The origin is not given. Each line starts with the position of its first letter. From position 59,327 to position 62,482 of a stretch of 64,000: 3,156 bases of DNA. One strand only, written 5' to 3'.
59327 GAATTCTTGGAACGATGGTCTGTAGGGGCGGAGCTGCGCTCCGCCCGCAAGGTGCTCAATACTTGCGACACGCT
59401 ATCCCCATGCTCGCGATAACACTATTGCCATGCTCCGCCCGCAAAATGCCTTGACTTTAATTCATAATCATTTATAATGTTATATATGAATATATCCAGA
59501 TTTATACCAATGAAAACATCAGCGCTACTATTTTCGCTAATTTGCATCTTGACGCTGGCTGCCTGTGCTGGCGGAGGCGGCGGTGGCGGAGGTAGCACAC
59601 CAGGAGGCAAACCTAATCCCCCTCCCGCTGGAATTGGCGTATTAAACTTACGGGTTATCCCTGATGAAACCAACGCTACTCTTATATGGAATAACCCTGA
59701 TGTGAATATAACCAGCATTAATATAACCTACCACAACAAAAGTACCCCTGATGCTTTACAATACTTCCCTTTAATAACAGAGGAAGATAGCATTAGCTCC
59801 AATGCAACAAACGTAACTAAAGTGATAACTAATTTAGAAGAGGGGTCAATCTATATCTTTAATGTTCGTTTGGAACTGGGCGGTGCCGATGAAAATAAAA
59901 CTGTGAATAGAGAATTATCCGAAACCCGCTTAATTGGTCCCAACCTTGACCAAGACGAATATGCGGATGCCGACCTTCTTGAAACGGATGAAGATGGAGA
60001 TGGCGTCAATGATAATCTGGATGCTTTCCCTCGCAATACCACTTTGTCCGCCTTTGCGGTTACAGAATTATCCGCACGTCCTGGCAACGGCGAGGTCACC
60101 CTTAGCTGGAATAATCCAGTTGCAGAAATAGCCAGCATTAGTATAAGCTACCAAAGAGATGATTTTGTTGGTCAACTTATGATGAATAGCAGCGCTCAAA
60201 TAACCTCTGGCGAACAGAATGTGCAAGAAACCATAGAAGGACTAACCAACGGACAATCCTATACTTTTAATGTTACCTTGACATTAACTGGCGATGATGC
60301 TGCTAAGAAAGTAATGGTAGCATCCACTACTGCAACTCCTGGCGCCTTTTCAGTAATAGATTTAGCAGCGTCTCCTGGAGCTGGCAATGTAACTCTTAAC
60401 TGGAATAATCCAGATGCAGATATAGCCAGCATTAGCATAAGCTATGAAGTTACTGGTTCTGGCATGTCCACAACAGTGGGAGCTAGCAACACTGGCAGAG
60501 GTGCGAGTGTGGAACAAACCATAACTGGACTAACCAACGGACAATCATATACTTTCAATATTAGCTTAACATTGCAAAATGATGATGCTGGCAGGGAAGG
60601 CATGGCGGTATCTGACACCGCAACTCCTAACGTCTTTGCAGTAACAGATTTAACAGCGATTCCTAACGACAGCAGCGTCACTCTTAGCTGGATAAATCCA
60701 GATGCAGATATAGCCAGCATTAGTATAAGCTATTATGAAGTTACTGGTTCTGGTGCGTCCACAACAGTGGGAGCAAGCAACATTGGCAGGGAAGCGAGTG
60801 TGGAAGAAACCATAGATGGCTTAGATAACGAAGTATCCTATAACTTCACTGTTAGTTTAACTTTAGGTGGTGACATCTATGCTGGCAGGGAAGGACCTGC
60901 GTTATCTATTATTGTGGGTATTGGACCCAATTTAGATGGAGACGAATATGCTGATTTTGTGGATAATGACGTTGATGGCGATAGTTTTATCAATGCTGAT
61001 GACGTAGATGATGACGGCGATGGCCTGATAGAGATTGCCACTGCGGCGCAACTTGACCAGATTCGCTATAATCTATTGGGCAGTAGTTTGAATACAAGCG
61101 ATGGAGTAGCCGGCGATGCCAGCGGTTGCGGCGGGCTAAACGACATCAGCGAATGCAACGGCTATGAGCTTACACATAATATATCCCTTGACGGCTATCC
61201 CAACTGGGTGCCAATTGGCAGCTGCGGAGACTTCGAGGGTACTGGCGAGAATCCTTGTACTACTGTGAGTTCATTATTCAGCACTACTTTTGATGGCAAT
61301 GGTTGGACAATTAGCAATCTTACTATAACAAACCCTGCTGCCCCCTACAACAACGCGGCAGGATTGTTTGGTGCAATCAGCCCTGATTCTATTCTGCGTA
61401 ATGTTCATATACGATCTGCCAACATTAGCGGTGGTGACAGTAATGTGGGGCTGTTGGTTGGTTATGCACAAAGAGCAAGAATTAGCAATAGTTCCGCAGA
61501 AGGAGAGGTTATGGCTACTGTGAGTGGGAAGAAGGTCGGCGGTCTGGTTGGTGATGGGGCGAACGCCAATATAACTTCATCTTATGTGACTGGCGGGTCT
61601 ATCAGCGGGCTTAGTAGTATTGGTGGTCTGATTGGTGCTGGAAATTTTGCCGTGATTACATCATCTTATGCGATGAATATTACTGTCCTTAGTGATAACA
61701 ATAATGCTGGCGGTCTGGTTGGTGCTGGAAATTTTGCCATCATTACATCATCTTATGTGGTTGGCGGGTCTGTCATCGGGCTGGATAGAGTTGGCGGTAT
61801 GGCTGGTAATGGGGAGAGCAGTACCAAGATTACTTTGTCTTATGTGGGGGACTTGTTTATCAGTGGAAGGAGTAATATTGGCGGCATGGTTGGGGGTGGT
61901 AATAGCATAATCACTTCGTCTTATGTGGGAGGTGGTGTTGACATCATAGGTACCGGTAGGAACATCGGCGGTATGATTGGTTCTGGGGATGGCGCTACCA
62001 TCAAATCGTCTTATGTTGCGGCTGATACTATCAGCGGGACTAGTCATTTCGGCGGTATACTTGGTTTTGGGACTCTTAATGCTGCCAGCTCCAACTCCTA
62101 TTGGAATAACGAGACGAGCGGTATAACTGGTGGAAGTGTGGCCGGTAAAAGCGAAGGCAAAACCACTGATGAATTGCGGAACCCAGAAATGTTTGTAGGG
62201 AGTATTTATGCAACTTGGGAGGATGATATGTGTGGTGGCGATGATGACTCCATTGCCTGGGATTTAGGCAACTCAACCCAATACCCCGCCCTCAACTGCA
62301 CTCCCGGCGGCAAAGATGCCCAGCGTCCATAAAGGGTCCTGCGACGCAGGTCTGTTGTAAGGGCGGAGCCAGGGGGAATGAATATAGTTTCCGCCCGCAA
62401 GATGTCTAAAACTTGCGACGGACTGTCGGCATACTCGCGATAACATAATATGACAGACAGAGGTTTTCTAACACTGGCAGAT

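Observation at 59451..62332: GLUG lipoprotein paralog 3 (about 940 aa): four about 290-bp FN3-like tandem repeats, two thrombospondin-type-3-like Asp-rich blocks and eight GLUG units, with its -35 box donated by a REP element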

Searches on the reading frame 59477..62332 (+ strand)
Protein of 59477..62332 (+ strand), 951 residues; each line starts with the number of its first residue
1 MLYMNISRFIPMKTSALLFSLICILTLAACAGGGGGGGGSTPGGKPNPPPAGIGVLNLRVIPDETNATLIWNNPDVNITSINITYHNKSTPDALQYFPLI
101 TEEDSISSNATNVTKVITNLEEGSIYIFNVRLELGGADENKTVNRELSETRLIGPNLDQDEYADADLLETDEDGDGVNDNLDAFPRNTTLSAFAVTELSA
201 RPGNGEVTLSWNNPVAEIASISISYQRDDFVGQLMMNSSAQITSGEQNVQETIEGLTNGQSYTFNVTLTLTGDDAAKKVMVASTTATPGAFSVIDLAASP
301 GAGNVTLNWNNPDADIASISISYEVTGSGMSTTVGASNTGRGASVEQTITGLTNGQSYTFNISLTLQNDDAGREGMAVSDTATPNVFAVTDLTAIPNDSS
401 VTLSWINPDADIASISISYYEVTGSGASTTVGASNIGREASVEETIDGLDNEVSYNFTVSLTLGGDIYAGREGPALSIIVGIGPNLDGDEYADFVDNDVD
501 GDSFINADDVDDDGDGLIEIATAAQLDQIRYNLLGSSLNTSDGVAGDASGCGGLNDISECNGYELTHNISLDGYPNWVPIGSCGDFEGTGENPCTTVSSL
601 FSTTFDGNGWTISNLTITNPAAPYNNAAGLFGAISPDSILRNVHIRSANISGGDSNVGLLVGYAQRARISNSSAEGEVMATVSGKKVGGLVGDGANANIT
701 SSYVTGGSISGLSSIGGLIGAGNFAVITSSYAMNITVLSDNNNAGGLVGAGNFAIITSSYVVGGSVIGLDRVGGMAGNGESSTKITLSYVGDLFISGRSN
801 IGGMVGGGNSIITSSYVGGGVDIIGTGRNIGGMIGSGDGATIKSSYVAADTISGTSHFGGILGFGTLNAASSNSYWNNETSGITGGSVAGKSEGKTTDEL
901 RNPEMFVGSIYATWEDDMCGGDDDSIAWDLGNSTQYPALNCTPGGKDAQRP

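Call 4: search_protein_families(library=pfam, proteins=[window:59477-62332:+], max_evalue=1)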
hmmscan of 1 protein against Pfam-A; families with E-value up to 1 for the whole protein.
window:59477-62332:+ (951 aa): 6 families
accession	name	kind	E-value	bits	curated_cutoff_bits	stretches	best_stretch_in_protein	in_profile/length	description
PF00041.27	fn3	-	8.3e-23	80.8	25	4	388-460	2-67/84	Fibronectin type III domain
PF16656.11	Pur_ac_phosph_N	-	1.6e-07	32.2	30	1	303-362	13-78/93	Purple acid Phosphatase, N-terminal domain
PF19433.5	NDNF_C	-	0.0076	16.1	26.5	0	111-132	133-154/175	Neuron-derived Neurotrophic Factor C-terminal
PF08906.16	T6SS_Tdi1_C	-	0.0086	16.4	27.4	0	112-140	28-56/75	T6SS immunity protein Tdi1, C-terminal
PF16303.10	DUF4945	-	0.015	15.8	28.4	0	192-222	16-46/115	Domain of unknown function (DUF4945)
PF13753.12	SWM_repeat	-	0.37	11.5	27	0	180-227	36-83/86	Putative flagellar system-associated repeat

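Call 13: search_protein_families(library=ncbifam, proteins=[window:59477-62332:+], max_evalue=0.1)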
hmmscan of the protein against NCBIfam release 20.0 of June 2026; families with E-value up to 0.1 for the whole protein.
window:59477-62332:+ (951 aa): 1 family
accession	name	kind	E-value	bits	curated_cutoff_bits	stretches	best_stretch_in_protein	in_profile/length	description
NF052434.1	Mep72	equivalog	0.022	13.3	645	0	210-282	286-356/573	biofilm-associated metzincin protease Mep72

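Call 14: find_homologous_proteins(query=window:59510-62332:+, max_evalue=0.00001)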
Query window:59510-62332:+ (940 aa): 146 proteins with E <= 0.00001 among 8000 candidates; the best 120 are listed.
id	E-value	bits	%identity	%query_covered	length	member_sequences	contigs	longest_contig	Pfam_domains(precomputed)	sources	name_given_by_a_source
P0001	0.0e+0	2018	99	100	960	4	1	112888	PF00041.28,PF16656.12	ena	-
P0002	0.0e+0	1948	57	96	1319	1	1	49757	PF21466.4,PF16303.11,PF00041.28,PF16656.12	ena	-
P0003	0.0e+0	1699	76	95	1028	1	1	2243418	PF16303.11,PF00041.28,PF16656.12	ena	-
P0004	0.0e+0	1680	85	100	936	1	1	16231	PF00041.28,PF16656.12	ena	-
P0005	0.0e+0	1608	82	100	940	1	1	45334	PF00041.28,PF16656.12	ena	-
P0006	0.0e+0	1554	79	100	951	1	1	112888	PF07581.18,PF00041.28,PF16656.12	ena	-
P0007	0.0e+0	1527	64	95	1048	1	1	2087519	PF00041.28,PF16656.12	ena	-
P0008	0.0e+0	1513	78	100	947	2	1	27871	PF00041.28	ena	-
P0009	0.0e+0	1354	72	100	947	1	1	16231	PF07581.18,PF16303.11,PF00041.28,PF16656.12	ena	-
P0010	0.0e+0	1293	58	96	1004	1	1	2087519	PF25059.2,PF21466.4,PF07581.18,PF00041.28,PF16656.12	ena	-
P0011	0.0e+0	1291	62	95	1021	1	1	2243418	PF25059.2,PF07581.18,PF00041.28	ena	-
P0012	0.0e+0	1254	41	96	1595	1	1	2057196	PF23376.2,PF07581.18,PF00041.28,PF16656.12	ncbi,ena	-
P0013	0.0e+0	1253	68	81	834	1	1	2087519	PF00041.28,PF16656.12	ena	-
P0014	0.0e+0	1243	41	95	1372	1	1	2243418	PF07581.18,PF08906.17,PF00041.28,PF16656.12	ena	-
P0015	0.0e+0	1239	42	95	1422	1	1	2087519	PF08906.17,PF13753.13,PF00041.28,PF16656.12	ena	-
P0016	0.0e+0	1230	69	100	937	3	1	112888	PF00041.28,PF16656.12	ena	-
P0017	0.0e+0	1194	67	100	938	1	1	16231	PF00041.28,PF16656.12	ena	-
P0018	0.0e+0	1189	67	100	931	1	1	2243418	PF07581.18,PF00041.28,PF16656.12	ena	-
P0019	0.0e+0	1179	62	100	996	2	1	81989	PF07581.18,PF00041.28,PF16656.12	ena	-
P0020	0.0e+0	1176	48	96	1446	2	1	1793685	PF07581.18,PF00041.28,PF16656.12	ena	-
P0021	0.0e+0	1154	65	100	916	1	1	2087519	PF25059.2,PF07581.18,PF00041.28,PF16656.12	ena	-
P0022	0.0e+0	1152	49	96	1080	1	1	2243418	PF07581.18,PF00041.28,PF16656.12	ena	-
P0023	0.0e+0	1149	46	96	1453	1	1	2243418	PF13753.13,PF00041.28,PF16656.12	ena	-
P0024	0.0e+0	1133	42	96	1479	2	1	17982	PF07581.18,PF00041.28,PF16656.12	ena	-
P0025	0.0e+0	1129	42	80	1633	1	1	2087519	PF07581.18,PF00041.28,PF16656.12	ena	-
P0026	0.0e+0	1128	64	81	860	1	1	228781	PF16303.11,PF00041.28,PF16656.12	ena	-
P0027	0.0e+0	1111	46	95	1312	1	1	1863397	PF07581.18,PF00041.28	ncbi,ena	-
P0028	0.0e+0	1090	64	100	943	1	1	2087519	PF07581.18,PF00041.28,PF16656.12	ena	-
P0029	0.0e+0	1087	64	100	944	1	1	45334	PF16303.11,PF00041.28,PF16656.12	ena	-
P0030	0.0e+0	1087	50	49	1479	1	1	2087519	PF07581.18,PF16389.12,PF16303.11,PF00041.28,PF16656.12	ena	-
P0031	0.0e+0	1086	44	96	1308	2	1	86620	PF07581.18,PF08906.17,PF00041.28,PF16656.12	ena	-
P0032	0.0e+0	1082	43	80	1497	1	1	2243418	PF02412.24,PF25059.2,PF07581.18,PF00041.28,PF16656.12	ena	-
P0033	0.0e+0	1080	45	96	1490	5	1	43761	PF25059.2,PF07581.18,PF08906.17,PF16303.11,PF00041.28,PF16656.12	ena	-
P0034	0.0e+0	1073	45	96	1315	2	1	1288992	PF07581.18,PF08906.17,PF00041.28,PF16656.12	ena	-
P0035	0.0e+0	1055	42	95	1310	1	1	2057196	PF07581.18,PF08906.17,PF00041.28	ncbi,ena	-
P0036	0.0e+0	1039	44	96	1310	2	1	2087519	PF07581.18,PF08906.17,PF00041.28,PF10807.16,PF16656.12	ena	-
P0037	0.0e+0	1034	40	80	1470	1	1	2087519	PF07581.18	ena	-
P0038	0.0e+0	1032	40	94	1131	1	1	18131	PF07581.18,PF13753.13,PF00041.28,PF16656.12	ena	-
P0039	0.0e+0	1031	43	94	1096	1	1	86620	PF21307.3,PF07581.18,PF13753.13,PF16303.11,PF00041.28,PF16656.12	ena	-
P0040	0.0e+0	1031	49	96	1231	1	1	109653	PF00041.28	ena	-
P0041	0.0e+0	1021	57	100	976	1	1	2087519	PF07581.18,PF00041.28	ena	-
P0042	0.0e+0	1015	45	85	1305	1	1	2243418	PF07581.18,PF00041.28,PF16656.12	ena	-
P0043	6.1e-285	966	40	94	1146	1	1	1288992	PF07581.18,PF00041.28,PF16656.12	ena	-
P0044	9.9e-285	966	42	95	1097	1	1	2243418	PF07581.18,PF00041.28,PF16656.12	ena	-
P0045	2.6e-278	944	44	94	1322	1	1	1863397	PF07581.18,PF08906.17,PF00041.28,PF16656.12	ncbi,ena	-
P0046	6.1e-277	940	45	96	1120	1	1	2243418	PF07581.18,PF13753.13,PF00041.28,PF16656.12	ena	-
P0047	3.2e-276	937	55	82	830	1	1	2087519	PF07581.18,PF00041.28,PF16656.12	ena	-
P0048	7.6e-276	936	47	96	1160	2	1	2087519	PF10342.16,PF00041.28,PF16656.12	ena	-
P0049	9.5e-276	936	45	96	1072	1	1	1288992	PF10342.16,PF00041.28,PF16656.12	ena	-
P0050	1.5e-274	932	44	91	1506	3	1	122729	PF07581.18,PF00041.28,PF16656.12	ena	-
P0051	6.2e-272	923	48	81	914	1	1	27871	PF07581.18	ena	-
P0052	1.3e-269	915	49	86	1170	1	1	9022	PF00041.28,PF16656.12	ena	-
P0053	2.3e-263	895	52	56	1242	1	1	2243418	PF07581.18,PF00041.28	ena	-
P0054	8.1e-262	890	45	100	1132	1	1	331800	PF07581.18,PF00041.28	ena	-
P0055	4.8e-258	877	49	60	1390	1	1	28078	PF07581.18,PF00041.28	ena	-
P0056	4.4e-253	861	47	81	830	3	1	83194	PF07581.18,PF00041.28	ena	-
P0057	1.6e-245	836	49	60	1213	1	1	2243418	PF07581.18,PF00041.28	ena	-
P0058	1.6e-243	829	44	96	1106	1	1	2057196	PF07581.18,PF16303.11,PF00041.28,PF16656.12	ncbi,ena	-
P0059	1.9e-243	829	48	70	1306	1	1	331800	PF07581.18,PF00041.28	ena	-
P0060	3.6e-243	828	49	89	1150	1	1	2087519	PF07581.18,PF00041.28,PF16656.12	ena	-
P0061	5.0e-243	828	50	70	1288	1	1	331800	PF07581.18,PF00041.28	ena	-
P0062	2.6e-239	815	50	70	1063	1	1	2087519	PF07581.18,PF16303.11,PF00041.28,PF16656.12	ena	-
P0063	8.0e-237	807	50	99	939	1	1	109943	PF00041.28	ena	-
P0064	2.1e-232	792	45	76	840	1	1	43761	PF07581.18,PF00041.28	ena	-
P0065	6.4e-228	778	47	71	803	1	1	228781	PF07581.18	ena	-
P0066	5.0e-224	765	48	96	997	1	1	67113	PF16303.11,PF00041.28,PF16656.12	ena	-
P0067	6.6e-223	761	55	62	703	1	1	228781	PF07581.18,PF00041.28,PF16656.12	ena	-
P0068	2.0e-221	756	47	70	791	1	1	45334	PF07581.18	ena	-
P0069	4.7e-216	738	48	98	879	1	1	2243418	PF00041.28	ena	-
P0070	6.3e-216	738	46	53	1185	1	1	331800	PF07581.18,PF00041.28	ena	-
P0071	5.2e-215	735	41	100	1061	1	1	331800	PF07581.18,PF00041.28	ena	-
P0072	4.1e-213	729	47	60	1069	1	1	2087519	PF07581.18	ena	-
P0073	5.6e-211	721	45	70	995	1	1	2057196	PF07581.18,PF00041.28,PF16656.12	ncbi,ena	-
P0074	1.4e-191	657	48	72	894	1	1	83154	PF07581.18,PF00041.28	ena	-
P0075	2.2e-191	657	45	66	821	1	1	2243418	PF00041.28,PF16656.12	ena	-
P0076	4.8e-189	649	45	86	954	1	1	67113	PF25059.2,PF00041.28,PF16656.12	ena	-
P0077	6.4e-176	605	49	56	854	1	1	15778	PF00041.28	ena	-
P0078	8.1e-175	602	41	81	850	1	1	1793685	PF07581.18,PF00041.28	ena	-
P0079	1.5e-173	598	43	67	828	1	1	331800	PF07581.18,PF00041.28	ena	-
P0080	7.9e-172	592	47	70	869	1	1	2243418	PF07581.18,PF00041.28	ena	-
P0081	2.8e-169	583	40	100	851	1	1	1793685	PF07581.18,PF00041.28,PF16656.12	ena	-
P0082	7.4e-165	569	40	99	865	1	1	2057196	PF07581.18,PF00041.28,PF16656.12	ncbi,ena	-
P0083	2.7e-160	554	47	61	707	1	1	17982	PF00041.28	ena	-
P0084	7.1e-159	549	39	100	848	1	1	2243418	PF07581.18,PF00041.28,PF16656.12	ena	-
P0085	3.4e-156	540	39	99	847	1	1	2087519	PF07581.18,PF00041.28,PF16656.12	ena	-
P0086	5.5e-150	520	52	60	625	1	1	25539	PF07581.18,PF00041.28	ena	-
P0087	4.5e-147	510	46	59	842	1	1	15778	PF02412.24,PF07581.18,PF00041.28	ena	-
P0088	1.7e-142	495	43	71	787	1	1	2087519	PF07581.18,PF00041.28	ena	-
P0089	8.4e-142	493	44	56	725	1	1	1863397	PF00041.28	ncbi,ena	-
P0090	4.6e-138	480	53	60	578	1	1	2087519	PF07581.18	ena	-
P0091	1.8e-133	465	48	60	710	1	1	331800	PF07581.18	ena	-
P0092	2.5e-130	455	37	81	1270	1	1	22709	PF07581.18,PF00041.28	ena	-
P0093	1.3e-124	436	50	60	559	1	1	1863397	PF07581.18,PF00041.28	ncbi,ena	-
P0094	2.6e-122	428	34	65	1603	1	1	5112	PF07581.18,PF00041.28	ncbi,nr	ncbi:MAG: hypothetical protein K0U41_00230, partial [Gammaproteobacteria bacterium]|nr:hypothetical 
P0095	8.4e-116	407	46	55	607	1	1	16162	PF07581.18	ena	-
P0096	3.9e-113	398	44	61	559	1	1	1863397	PF07581.18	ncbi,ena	-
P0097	1.7e-110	389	44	62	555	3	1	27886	PF07581.18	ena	-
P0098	2.5e-103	365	31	60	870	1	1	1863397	PF07581.18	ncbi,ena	-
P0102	4.7e-83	298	41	41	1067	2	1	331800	PF07581.18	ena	-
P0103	1.7e-74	270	35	25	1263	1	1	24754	PF07495.20,PF21454.3,PF21605.4,PF01108.24,PF25059.2,PF25832.1,PF13474.13,PF24489.2,PF16656.12,PF16303.11,PF00041.28,PF10179.16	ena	-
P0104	7.3e-68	248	39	44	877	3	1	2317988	PF07581.18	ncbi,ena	-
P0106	1.9e-55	207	32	29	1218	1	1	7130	PF28033.1,PF07495.20,PF21454.3,PF25059.2,PF25523.2,PF00028.24,PF24489.2,PF25814.2,PF28570.1,PF16656.12,PF24421.2,PF16893.12,PF25833.1,PF00041.28,PF10179.16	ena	-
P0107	2.0e-47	180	33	29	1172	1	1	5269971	PF07495.20,PF21454.3,PF21605.4,PF01108.24,PF25059.2,PF18202.8,PF13474.13,PF24489.2,PF16656.12,PF24421.2,PF02018.24,PF14292.13,PF00041.28,PF10179.16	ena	-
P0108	1.1e-44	171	35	28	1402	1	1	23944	PF25059.2,PF13205.13,PF16893.12,PF13620.13,PF00041.28,PF16656.12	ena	-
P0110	1.5e-42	164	30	28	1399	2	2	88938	PF28033.1,PF25059.2,PF25523.2,PF13487.13,PF01966.29,PF23376.2,PF00041.28,PF10179.16,PF16656.12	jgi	jgi:titin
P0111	2.7e-38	150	31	28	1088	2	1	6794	PF25059.2,PF25523.2,PF24584.2,PF18370.8,PF16389.12,PF00041.28,PF16656.12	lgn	-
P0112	1.5e-37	148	31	34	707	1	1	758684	PF21454.3,PF01108.24,PF25059.2,PF25523.2,PF25788.3,PF00041.28,PF16656.12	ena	-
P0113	1.2e-27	115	30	28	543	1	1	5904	PF25059.2,PF25523.2,PF00041.28,PF16656.12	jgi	jgi:hypothetical protein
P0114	9.6e-26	108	28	29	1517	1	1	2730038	PF25059.2,PF17963.8,PF13205.13,PF17892.8,PF17803.8,PF00041.28,PF16656.12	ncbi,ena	-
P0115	8.8e-25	105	25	38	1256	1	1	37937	PF25059.2,PF25523.2,PF23376.2,PF09294.17,PF16794.12,PF00041.28,PF10179.16,PF16656.12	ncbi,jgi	jgi:hypothetical protein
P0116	5.4e-24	103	31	28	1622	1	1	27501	PF28033.1,PF07495.20,PF21454.3,PF21605.4,PF01108.24,PF25059.2,PF10528.15,PF00028.24,PF25788.3,PF16389.12,PF16656.12,PF24421.2,PF25833.1,PF00041.28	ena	-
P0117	1.3e-23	102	30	29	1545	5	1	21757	PF28033.1,PF21605.4,PF16655.13,PF01108.24,PF25059.2,PF23376.2,PF25788.3,PF24489.2,PF09294.17,PF25814.2,PF16656.12,PF00754.32,PF22633.4,PF21471.4,PF16303.11,PF00041.28,PF10179.16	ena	-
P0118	4.5e-21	93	30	28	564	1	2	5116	PF25059.2,PF25523.2,PF25832.1,PF09294.17,PF00041.28,PF10179.16,PF16656.12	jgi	-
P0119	4.9e-21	93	35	27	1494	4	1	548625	PF13582.13,PF23598.2,PF13688.13,PF03160.21,PF07581.18,PF13855.13,PF13753.13,PF13583.12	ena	-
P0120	6.6e-21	92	30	30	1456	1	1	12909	PF21454.3,PF21605.4,PF01108.24,PF25059.2,PF24489.2,PF25814.2,PF00041.28,PF10179.16,PF16656.12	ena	-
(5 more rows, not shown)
